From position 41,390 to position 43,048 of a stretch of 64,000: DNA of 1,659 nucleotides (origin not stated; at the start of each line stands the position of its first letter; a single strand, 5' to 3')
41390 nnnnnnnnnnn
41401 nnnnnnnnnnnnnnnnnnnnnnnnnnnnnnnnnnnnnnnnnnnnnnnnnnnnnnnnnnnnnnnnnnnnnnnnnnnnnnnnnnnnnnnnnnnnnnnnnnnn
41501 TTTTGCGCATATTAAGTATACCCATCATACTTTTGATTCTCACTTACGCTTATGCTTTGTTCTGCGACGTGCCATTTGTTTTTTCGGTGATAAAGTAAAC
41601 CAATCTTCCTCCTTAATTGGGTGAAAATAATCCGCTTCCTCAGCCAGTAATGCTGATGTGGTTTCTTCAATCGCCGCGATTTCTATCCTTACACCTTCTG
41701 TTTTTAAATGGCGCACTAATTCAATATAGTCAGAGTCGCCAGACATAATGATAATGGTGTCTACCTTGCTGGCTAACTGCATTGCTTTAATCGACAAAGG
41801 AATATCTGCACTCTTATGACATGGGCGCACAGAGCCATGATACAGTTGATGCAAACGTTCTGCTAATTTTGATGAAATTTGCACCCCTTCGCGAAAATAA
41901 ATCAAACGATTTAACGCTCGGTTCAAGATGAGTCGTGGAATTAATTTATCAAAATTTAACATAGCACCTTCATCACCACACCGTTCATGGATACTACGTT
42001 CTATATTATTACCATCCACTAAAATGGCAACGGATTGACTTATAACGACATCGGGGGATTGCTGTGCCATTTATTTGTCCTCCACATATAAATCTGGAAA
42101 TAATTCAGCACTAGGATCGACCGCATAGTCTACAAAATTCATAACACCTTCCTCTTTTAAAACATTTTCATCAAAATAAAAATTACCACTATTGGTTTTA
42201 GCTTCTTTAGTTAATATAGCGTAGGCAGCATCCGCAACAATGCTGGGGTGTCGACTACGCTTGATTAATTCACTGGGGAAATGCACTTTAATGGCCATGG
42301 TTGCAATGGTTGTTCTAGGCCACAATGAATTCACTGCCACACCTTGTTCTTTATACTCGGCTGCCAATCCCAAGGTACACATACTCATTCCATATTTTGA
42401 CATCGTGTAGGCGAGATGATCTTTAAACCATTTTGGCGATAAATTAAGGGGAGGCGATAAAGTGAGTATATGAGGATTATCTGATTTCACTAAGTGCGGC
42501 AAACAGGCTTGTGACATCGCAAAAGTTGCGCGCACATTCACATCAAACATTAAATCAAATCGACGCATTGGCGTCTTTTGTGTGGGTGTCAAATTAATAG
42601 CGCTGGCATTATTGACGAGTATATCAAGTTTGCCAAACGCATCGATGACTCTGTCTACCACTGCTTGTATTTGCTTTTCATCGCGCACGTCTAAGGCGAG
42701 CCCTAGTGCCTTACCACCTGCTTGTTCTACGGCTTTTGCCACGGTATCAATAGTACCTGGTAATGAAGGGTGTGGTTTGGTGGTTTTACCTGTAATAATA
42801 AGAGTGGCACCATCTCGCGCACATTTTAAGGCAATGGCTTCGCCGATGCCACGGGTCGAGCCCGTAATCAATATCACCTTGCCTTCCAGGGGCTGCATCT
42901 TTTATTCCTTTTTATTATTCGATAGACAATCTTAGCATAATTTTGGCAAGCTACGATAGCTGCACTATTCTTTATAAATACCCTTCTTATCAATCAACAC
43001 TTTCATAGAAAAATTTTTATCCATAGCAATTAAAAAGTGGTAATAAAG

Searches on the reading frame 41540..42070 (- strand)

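Call 68: search_protein_families(library=pfam, proteins=[window:41540-42070:-], max_evalue=0.00001)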
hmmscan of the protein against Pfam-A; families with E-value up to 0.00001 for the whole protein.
window:41540-42070:- (176 aa): 1 family
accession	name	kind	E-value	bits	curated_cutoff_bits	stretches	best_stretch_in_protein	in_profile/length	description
PF01936.24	NYN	-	2.2e-18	67.6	24.2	1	14-152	2-144/145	NYN domain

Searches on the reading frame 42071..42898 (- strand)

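Call 68: search_protein_families(library=pfam, proteins=[window:42071-42898:-], max_evalue=0.00001)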
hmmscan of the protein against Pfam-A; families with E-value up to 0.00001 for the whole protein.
window:42071-42898:- (275 aa): 3 families
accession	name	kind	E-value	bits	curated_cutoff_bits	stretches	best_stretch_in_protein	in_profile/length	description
PF00106.31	adh_short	-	5.9e-38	130.7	26.6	1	7-202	1-187/195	short chain dehydrogenase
PF13561.12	adh_short_C2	-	2.5e-31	109.5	27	1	15-213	5-192/236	Enoyl-(Acyl carrier protein) reductase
PF08659.16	KR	-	1.9e-07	31.6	22.6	1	9-133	3-124/180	KR domain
